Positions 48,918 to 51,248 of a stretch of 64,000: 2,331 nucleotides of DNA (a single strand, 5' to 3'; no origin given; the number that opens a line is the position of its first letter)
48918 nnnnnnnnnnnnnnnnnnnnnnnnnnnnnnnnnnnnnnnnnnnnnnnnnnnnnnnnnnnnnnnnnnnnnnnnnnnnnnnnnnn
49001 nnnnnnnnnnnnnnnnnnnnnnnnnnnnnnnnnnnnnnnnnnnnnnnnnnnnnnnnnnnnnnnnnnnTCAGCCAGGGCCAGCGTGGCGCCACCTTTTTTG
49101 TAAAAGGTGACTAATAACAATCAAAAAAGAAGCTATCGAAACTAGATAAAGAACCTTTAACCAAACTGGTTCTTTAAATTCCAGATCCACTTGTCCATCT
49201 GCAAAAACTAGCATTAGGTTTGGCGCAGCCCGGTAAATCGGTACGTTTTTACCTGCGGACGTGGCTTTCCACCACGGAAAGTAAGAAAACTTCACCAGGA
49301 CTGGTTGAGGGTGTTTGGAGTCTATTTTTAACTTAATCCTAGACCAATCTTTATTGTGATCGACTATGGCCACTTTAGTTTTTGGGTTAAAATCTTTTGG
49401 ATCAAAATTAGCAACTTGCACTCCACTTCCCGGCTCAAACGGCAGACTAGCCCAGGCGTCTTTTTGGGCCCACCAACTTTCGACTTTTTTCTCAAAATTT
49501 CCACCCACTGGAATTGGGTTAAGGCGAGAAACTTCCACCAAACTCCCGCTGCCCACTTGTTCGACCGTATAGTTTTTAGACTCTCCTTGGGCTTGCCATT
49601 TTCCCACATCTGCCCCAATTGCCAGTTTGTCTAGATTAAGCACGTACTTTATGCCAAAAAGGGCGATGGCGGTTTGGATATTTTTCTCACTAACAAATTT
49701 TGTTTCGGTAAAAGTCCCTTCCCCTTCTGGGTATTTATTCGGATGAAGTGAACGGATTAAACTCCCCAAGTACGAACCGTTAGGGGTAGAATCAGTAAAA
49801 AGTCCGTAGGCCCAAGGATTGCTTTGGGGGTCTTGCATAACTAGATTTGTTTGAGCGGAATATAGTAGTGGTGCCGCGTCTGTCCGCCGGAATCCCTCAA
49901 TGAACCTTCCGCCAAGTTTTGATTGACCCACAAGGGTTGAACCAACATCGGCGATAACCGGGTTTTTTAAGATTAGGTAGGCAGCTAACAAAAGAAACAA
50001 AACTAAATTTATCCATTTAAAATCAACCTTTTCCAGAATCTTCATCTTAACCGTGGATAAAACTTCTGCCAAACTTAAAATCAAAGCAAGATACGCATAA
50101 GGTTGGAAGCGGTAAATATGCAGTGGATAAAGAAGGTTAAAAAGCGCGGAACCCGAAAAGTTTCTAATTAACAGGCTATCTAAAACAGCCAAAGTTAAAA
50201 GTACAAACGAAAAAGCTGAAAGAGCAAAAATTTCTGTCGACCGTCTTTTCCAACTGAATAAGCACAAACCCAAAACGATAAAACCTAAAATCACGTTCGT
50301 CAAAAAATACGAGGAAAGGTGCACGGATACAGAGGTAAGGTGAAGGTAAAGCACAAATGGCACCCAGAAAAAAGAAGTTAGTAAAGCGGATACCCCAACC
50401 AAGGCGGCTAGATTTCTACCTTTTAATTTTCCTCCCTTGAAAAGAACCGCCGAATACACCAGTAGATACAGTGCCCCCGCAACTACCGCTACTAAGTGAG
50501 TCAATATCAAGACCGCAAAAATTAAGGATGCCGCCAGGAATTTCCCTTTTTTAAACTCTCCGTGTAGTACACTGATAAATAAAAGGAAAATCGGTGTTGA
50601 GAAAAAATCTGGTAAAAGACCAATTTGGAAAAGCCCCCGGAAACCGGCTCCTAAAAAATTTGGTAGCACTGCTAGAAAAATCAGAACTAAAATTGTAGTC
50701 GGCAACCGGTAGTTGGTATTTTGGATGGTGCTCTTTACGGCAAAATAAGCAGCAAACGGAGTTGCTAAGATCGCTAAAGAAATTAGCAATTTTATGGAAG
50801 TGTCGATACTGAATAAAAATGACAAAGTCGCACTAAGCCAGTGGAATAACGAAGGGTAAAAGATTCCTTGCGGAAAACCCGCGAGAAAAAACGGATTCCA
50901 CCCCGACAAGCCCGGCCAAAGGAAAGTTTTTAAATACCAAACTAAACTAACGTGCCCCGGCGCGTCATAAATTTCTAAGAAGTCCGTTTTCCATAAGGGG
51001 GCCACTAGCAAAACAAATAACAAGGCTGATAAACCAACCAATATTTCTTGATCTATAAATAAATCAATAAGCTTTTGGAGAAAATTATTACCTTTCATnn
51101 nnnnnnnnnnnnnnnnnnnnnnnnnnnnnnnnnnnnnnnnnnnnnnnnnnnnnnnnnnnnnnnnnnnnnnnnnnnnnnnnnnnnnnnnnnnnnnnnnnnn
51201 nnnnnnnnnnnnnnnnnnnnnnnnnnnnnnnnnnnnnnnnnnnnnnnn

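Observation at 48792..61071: Two ~93-nt direct copies of a two-helix structured element (R2) 12 kb apart, with substitutions confined to unpaired regions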

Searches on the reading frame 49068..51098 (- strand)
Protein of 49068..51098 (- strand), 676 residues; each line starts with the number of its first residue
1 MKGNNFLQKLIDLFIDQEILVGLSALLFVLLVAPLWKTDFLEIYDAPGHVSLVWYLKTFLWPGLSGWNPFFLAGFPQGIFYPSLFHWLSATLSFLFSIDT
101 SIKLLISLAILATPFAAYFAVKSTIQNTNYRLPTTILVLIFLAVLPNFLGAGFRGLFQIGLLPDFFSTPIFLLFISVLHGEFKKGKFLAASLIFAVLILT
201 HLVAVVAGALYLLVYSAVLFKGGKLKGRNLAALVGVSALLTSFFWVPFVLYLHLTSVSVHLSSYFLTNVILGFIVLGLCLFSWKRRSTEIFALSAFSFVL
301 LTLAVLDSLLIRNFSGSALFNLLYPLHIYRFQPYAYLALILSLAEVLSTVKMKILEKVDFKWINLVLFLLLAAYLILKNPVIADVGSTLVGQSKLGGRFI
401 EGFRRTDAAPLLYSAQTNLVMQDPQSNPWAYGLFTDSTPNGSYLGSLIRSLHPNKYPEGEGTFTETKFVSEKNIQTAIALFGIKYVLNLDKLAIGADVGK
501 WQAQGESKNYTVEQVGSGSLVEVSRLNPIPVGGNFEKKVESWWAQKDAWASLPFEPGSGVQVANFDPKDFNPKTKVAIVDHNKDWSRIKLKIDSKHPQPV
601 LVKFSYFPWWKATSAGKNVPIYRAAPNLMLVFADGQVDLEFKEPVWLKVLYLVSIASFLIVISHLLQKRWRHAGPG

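Call 15: search_protein_families(library=pfam, proteins=[window:49068-51098:-], max_evalue=0.01)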
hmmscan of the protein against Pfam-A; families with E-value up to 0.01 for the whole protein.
window:49068-51098:- (676 aa): 0 families

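Call 36: find_homologous_proteins(query=window:49068-51098:-, max_evalue=0.00001)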
Query window:49068-51098:- (676 aa): 42 proteins with E <= 0.00001 among 8000 candidates.
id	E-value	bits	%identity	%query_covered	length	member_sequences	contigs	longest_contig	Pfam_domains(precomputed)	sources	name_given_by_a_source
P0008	0.0e+0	1499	100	100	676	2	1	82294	-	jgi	-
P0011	1.7e-259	881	60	99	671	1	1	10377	-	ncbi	-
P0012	2.3e-257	874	58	99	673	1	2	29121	-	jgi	jgi:hypothetical protein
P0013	1.6e-248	845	57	98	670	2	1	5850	-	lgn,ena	-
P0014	4.5e-242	823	57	98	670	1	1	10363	-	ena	-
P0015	4.6e-239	813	57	97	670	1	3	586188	-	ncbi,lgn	ncbi:MAG: hypothetical protein WD231_05185 [Candidatus Woykebacteria bacterium]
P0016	1.2e-238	812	56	99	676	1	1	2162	-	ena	-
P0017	5.2e-238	810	56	99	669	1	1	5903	-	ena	-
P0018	8.2e-238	809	56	99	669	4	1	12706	-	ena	-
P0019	4.1e-235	800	54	99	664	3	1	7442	-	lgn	-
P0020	9.2e-233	792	54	98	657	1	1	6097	-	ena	-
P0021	4.1e-230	784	53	98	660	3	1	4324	-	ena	-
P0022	7.7e-230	783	54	100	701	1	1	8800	-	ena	-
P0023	3.6e-222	757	53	97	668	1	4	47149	-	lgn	-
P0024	6.8e-222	757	52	99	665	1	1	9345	-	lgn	-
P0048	3.9e-127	443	39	98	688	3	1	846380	-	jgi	-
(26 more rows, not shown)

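Call 38: find_encoding_contigs(protein=P0015, flank=10000, max_places=4)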
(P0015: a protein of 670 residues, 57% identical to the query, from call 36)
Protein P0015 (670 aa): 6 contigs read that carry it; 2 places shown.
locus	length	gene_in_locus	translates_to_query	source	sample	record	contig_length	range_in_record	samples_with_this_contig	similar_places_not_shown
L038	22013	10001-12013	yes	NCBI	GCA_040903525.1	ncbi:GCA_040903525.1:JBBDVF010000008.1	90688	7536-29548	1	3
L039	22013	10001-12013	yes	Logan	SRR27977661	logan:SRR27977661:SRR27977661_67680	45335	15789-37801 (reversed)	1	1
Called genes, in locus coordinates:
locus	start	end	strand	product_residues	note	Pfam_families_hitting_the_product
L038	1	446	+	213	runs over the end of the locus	PF07987:DUF1775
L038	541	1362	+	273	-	-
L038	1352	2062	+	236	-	PF11139:SfLAP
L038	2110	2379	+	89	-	PF03477:ATP-cone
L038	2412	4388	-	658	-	PF19291:TREH_N, PF00723:Glyco_hydro_15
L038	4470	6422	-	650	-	PF13205:Big_5, PF00246:Peptidase_M14, PF24827:AstE_AspA_cat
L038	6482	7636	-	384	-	PF22807:TrAA12, PF23500:DUF7133, PF07995:GSDH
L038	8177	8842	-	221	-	PF00027:cNMP_binding, PF13545:HTH_Crp_2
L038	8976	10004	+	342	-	PF02388:FemAB, PF13480:Acetyltransf_6, PF02388:FemAB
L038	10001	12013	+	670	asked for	-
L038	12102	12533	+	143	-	-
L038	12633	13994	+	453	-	PF01134:GIDA (weak), PF01262:AlaDh_PNT_C (faint), PF01266:DAO (faint), PF01494:FAD_binding_3 (faint), PF07992:Pyr_redox_2, PF13738:Pyr_redox_3, PF00070:Pyr_redox, PF02852:Pyr_redox_dim, +3 more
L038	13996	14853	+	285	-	PF02557:VanY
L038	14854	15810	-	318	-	-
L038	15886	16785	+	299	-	PF14378:PAP2_3, PF01569:PAP2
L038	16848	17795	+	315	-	PF02401:LYTB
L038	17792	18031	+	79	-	PF13459:Fer4_15, PF13370:Fer4_13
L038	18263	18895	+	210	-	-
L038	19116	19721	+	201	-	PF00196:GerE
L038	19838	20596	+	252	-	PF02463:SMC_N (weak), PF00005:ABC_tran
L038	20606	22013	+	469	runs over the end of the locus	PF19295:SufBD_N, PF01458:SUFBD_core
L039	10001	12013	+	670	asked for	-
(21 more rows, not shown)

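Call 39: find_encoding_contigs(protein=P0012, flank=10000, max_places=4)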
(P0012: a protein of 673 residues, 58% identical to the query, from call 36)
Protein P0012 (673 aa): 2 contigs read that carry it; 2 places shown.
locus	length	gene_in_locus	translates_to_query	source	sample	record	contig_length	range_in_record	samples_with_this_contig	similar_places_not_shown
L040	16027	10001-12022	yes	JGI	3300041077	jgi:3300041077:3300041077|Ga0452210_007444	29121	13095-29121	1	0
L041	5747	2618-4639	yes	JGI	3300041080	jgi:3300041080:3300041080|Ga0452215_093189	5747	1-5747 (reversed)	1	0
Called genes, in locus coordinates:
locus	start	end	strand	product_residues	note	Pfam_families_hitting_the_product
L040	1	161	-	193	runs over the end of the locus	-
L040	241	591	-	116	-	PF01794:Ferric_reduct (weak)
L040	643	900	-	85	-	-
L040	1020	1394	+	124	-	-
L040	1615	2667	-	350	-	PF02557:VanY (faint), PF01427:Peptidase_M15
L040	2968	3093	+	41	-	-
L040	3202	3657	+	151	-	PF09055:Sod_Ni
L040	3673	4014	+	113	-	PF10502:Peptidase_S26, PF00717:Peptidase_S24 (weak), PF10502:Peptidase_S26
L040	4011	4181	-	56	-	-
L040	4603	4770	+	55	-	-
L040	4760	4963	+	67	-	-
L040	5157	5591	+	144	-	-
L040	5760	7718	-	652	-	PF13205:Big_5, PF00246:Peptidase_M14, PF24827:AstE_AspA_cat (weak)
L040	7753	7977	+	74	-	-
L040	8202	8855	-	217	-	PF00027:cNMP_binding, PF13545:HTH_Crp_2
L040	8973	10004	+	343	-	PF02388:FemAB, PF13480:Acetyltransf_6, PF02388:FemAB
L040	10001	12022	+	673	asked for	-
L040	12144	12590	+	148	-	-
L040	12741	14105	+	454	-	PF01134:GIDA (weak), PF01262:AlaDh_PNT_C (faint), PF01266:DAO (faint), PF07992:Pyr_redox_2, PF12831:FAD_oxidored (weak), PF13738:Pyr_redox_3, PF00070:Pyr_redox, PF02852:Pyr_redox_dim, +3 more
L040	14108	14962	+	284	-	PF02557:VanY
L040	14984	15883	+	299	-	PF14378:PAP2_3, PF01569:PAP2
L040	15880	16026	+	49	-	?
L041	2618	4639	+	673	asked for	-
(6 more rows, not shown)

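Call 40: find_encoding_contigs(protein=P0011, flank=10000, max_places=4)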
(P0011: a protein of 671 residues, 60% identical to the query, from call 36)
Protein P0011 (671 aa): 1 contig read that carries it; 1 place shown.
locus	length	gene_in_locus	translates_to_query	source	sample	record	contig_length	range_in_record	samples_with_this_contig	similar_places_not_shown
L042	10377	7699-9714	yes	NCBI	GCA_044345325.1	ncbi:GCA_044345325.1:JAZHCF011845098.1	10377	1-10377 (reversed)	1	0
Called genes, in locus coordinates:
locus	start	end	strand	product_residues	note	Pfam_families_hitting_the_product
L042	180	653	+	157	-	PF09055:Sod_Ni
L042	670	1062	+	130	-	PF10502:Peptidase_S26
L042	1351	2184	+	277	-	-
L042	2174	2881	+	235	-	PF11139:SfLAP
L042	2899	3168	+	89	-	PF03477:ATP-cone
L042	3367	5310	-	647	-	PF13205:Big_5, PF00246:Peptidase_M14, PF24827:AstE_AspA_cat (faint)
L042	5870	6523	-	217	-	PF00027:cNMP_binding, PF13545:HTH_Crp_2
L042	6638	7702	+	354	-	PF02388:FemAB, PF13480:Acetyltransf_6 (weak), PF02388:FemAB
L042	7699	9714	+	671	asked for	-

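Call 48: find_encoding_contigs(protein=P0023, flank=10000, max_places=6)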
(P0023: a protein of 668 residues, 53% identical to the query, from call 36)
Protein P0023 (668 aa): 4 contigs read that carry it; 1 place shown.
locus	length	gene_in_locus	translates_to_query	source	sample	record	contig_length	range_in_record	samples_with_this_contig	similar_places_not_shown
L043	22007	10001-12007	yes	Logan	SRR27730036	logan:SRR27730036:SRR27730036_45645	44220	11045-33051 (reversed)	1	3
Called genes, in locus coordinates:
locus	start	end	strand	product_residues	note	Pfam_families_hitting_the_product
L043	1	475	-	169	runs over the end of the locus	PF09055:Sod_Ni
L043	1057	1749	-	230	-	PF01794:Ferric_reduct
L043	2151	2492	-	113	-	-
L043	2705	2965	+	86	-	-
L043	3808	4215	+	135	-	PF02604:PhdYeFM_antitox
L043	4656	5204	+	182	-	PF07638:Sigma70_ECF, PF12645:HTH_16 (faint), PF04542:Sigma70_r2, PF08281:Sigma70_r4_2, PF04545:Sigma70_r4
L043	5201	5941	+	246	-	PF18915:DUF5667 (weak)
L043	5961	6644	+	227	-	-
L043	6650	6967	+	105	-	-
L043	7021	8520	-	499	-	PF01551:Peptidase_M23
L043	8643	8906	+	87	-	-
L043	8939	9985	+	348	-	PF02388:FemAB, PF13480:Acetyltransf_6, PF02388:FemAB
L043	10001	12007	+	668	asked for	-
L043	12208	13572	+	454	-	PF00890:FAD_binding_2 (weak), PF01134:GIDA (weak), PF01262:AlaDh_PNT_C (faint), PF07992:Pyr_redox_2, PF12831:FAD_oxidored, PF13738:Pyr_redox_3, PF00070:Pyr_redox, PF02852:Pyr_redox_dim, +4 more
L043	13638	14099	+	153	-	PF02557:VanY (weak)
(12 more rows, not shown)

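Call 49: find_encoding_contigs(protein=P0018, flank=10000, max_places=6)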
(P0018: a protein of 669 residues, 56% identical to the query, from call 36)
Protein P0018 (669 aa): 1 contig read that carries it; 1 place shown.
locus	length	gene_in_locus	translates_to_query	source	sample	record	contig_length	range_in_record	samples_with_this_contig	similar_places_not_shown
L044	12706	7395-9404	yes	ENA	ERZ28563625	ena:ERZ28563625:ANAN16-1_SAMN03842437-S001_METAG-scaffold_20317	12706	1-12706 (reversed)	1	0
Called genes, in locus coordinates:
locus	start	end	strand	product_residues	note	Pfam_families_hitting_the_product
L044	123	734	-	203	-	-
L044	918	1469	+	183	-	-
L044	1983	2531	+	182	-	PF07638:Sigma70_ECF (weak), PF04542:Sigma70_r2, PF08281:Sigma70_r4_2, PF04545:Sigma70_r4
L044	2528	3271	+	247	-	PF18915:DUF5667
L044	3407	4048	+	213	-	-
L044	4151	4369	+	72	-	-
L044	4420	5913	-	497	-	PF01551:Peptidase_M23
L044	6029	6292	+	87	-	-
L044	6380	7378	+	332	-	PF02388:FemAB, PF13480:Acetyltransf_6, PF02388:FemAB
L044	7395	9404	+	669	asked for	-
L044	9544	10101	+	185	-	-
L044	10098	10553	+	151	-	PF04545:Sigma70_r4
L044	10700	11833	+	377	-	PF01134:GIDA (faint), PF01262:AlaDh_PNT_C (faint), PF01266:DAO (faint), PF07992:Pyr_redox_2, PF12831:FAD_oxidored, PF13738:Pyr_redox_3, PF00070:Pyr_redox, PF01522:Polysacc_deac_1 (weak), +3 more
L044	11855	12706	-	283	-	?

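Call 79: find_encoding_contigs(protein=P0048, flank=10000, max_places=3)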
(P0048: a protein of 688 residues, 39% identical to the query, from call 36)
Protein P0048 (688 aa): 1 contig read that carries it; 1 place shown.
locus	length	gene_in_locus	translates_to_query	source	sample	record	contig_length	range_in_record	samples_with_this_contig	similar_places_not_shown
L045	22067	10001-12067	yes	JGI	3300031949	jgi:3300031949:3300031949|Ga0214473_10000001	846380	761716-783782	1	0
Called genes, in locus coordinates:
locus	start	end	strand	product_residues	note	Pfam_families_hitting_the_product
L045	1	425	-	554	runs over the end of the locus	PF12704:MacB_PCD, PF02687:FtsX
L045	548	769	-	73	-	PF13560:HTH_31, PF12844:HTH_19, PF01381:HTH_3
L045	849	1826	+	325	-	PF09851:SHOCT, PF09136:Glucodextran_B (weak), PF07553:Lipoprotein_Ltp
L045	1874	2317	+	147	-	PF09851:SHOCT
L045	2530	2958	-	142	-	-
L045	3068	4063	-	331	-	PF00512:HisKA, PF02518:HATPase_c, PF14501:HATPase_c_5 (weak)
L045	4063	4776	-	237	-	PF00072:Response_reg, PF00486:Trans_reg_C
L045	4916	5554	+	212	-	-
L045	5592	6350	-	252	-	PF02535:Zip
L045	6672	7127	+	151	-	-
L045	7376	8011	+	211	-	-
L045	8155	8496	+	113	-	-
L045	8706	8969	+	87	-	-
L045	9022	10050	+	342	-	PF02388:FemAB, PF13480:Acetyltransf_6, PF02388:FemAB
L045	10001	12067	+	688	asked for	-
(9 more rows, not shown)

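Call 80: find_encoding_contigs(protein=P0019, flank=10000, max_places=6)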
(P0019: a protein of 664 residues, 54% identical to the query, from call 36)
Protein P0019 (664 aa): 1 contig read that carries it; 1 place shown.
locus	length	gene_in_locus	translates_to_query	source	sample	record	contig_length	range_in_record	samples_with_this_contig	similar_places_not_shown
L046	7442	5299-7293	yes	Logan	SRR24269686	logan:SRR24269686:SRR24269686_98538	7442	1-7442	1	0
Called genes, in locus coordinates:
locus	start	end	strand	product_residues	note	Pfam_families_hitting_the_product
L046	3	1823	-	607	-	?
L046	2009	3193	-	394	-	PF22807:TrAA12, PF23500:DUF7133, PF07995:GSDH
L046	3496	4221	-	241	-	PF00027:cNMP_binding, PF13545:HTH_Crp_2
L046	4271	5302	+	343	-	PF02388:FemAB, PF13480:Acetyltransf_6, PF02388:FemAB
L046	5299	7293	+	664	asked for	-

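Call 96: search_protein_families(library=phrogs, proteins=[L040:5157-5591:+, L040:12144-12590:+, L038:18263-18895:+, L038:12102-12533:+, L044:9544-10101:+, L044:10098-10553:+], max_evalue=0.01)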
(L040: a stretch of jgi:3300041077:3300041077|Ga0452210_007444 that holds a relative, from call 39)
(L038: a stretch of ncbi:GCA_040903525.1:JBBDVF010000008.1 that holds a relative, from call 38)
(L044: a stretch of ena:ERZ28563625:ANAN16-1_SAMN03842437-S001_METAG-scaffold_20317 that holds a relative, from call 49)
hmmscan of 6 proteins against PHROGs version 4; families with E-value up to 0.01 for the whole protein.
L040:5157-5591:+ (144 aa): 0 families

L040:12144-12590:+ (148 aa): 0 families

L038:18263-18895:+ (210 aa): 0 families

L038:12102-12533:+ (143 aa): 1 family
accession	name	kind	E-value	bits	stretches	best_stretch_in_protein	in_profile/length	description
phrog_351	-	transcription regulation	5.8e-08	32.8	1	66-131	664-728/928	RNA polymerase sigma factor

L044:9544-10101:+ (185 aa): 0 families

L044:10098-10553:+ (151 aa): 2 families
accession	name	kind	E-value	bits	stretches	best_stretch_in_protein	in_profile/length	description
phrog_351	-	transcription regulation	2.1e-07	30.9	1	76-136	666-725/928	RNA polymerase sigma factor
phrog_5584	-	unknown function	0.0062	17.8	0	9-32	17-40/60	-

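Call 97: search_protein_families(library=ncbifam, proteins=[L040:5157-5591:+, L040:12144-12590:+, L038:18263-18895:+, L038:12102-12533:+, L044:9544-10101:+, L044:10098-10553:+], max_evalue=0.01)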
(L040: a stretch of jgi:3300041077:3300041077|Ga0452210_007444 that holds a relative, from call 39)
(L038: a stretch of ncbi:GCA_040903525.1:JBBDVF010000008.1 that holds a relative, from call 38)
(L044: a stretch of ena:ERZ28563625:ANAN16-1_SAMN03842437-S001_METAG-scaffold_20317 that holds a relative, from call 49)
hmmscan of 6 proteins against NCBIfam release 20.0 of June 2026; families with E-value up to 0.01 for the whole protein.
L040:5157-5591:+ (144 aa): 0 families

L040:12144-12590:+ (148 aa): 0 families

L038:18263-18895:+ (210 aa): 0 families

L038:12102-12533:+ (143 aa): 12 families
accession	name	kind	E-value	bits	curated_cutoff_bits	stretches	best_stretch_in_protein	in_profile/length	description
TIGR02393.1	RpoD_Cterm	equivalog_domain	1.5e-07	31.3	354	1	63-137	162-236/238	RNA polymerase sigma factor RpoD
NF006666.0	PRK09210.1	equivalog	2.1e-07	30.6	572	1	74-134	305-365/370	RNA polymerase sigma factor RpoD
NF005643.0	PRK07406.1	equivalog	6e-07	28.8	500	1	74-137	332-395/397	RNA polymerase sigma factor RpoD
NF004562.0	PRK05901.1-4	equivalog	9.7e-07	27.6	779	1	69-135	484-550/571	RNA polymerase sigma factor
NF041931.2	MzaA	equivalog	9.2e-06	24.7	800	1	68-138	644-714/726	MZA anti-phage system associated sigma-70 family RNA polymerase sigma factor MzaA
NF004208.0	PRK05658.1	equivalog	1.1e-05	24.7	555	1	69-134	560-625/631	RNA polymerase sigma factor RpoD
TIGR02394.1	rpoS_proteo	equivalog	2e-05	24.3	378.7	1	70-128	215-273/285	RNA polymerase sigma factor RpoS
TIGR02997.1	Sig70-cyanoRpoD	subfamily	4.9e-05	22.7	384.5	1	71-126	243-298/298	RNA polymerase sigma factor, RpoD/SigA family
NF004207.0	PRK05657.1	equivalog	9.1e-05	21.9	394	1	72-129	261-317/329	RNA polymerase sigma factor RpoS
NF005920.0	PRK07921.1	subfamily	0.0007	18.7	464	1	69-137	258-326/328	RNA polymerase sigma factor SigB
TIGR02937.1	sigma70-ECF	superfamily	0.0035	17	42.9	1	69-127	109-163/165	sigma-70 family RNA polymerase sigma factor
NF004561.0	PRK05901.1-3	equivalog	0.0088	15.2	582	0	74-137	472-535/537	RNA polymerase sigma factor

L044:9544-10101:+ (185 aa): 0 families

L044:10098-10553:+ (151 aa): 11 families
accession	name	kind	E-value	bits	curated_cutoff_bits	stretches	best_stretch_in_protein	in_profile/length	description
TIGR02997.1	Sig70-cyanoRpoD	subfamily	4.1e-05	23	384.5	1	78-134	242-298/298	RNA polymerase sigma factor, RpoD/SigA family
TIGR02937.1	sigma70-ECF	superfamily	9.7e-05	22.1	42.9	1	79-134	111-162/165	sigma-70 family RNA polymerase sigma factor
TIGR02983.1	SigE-fam_strep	subfamily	0.00038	20.4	141.55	1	75-134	100-155/162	SigE family RNA polymerase sigma factor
TIGR02835.1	spore_sigmaE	equivalog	0.00044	19.8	348.6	1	78-134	171-227/234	RNA polymerase sporulation sigma factor SigE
NF005920.0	PRK07921.1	subfamily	0.00052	19.1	464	1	77-135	258-316/328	RNA polymerase sigma factor SigB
NF006158.0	PRK08301.1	equivalog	0.0012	18.4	339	1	78-127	178-227/241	RNA polymerase sporulation sigma factor SigE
TIGR02394.1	rpoS_proteo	equivalog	0.002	17.7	378.7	1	78-135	215-272/285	RNA polymerase sigma factor RpoS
NF004471.0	PRK05803.1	subfamily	0.002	17.4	252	1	76-127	167-218/235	RNA polymerase sporulation sigma factor SigK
NF006666.0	PRK09210.1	equivalog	0.0036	16.7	572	1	82-134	305-357/370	RNA polymerase sigma factor RpoD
TIGR02393.1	RpoD_Cterm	equivalog_domain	0.0038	16.9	354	1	77-136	168-227/238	RNA polymerase sigma factor RpoD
NF004615.0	PRK05949.1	subfamily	0.0075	15.2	530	1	80-136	261-317/327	RNA polymerase sigma factor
